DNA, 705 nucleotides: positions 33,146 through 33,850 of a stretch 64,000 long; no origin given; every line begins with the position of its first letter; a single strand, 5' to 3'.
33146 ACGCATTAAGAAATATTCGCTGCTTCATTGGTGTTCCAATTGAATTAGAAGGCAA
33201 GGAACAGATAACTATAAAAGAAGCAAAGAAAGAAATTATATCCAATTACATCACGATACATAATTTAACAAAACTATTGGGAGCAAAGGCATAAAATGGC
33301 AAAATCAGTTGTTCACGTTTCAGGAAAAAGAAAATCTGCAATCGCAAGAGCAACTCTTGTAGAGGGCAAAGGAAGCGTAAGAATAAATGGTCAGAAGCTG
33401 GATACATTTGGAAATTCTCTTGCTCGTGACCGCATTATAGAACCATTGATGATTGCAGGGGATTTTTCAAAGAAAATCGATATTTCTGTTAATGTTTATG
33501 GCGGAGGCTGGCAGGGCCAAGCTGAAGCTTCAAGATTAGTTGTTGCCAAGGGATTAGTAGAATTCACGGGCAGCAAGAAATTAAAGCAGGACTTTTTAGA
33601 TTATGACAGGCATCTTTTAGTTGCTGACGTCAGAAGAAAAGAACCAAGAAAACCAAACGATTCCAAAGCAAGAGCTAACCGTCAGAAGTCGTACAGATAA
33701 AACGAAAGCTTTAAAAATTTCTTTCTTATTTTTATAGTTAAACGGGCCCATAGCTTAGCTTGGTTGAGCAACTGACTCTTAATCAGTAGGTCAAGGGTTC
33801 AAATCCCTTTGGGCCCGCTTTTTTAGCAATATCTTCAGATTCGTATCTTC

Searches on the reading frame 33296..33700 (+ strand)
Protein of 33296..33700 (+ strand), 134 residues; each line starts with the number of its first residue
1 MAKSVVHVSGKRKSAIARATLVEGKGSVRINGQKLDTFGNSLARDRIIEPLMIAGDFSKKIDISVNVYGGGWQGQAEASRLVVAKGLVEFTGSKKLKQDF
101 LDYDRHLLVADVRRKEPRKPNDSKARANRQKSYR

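Call 4: search_protein_families(library=pfam, proteins=[window:33296-33700:+], max_evalue=0.1)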
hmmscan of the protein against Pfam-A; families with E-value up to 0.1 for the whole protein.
window:33296-33700:+ (134 aa): 1 family
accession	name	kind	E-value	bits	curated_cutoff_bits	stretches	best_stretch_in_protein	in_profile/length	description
PF00380.25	Ribosomal_S9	-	2.3e-35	122.1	22.5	1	10-134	1-121/121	Ribosomal protein S9/S16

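Call 31: find_related_loci(query=window:33296-33700:+, collection=metagenome_contigs, flank=8000)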
Query window:33296-33700:+ (134 aa) in metagenome_contigs; peptide patterns used: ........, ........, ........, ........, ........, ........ (x = any residue, [..] = any of these).
329 stretches matched a pattern; 11 encode a relative of the query (tblastn E <= 1e-3); 11 distinct loci.
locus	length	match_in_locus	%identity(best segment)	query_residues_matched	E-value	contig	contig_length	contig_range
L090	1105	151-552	71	1-134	3e-66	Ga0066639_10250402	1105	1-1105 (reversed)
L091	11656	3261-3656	70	3-134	2e-60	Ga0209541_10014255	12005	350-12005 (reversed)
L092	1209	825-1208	70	1-128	1e-62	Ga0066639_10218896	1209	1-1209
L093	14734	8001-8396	67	3-134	1e-58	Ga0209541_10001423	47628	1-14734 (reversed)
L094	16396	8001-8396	67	3-134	1e-58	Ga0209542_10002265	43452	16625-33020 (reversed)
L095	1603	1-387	63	7-134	1e-50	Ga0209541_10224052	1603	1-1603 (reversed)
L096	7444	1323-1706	57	5-134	2e-45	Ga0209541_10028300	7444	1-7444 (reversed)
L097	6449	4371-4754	57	5-134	4e-45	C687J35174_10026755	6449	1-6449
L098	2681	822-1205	57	5-134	3e-45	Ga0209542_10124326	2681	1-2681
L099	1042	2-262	70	48-134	1e-40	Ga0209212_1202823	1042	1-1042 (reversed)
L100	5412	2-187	66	71-134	1e-23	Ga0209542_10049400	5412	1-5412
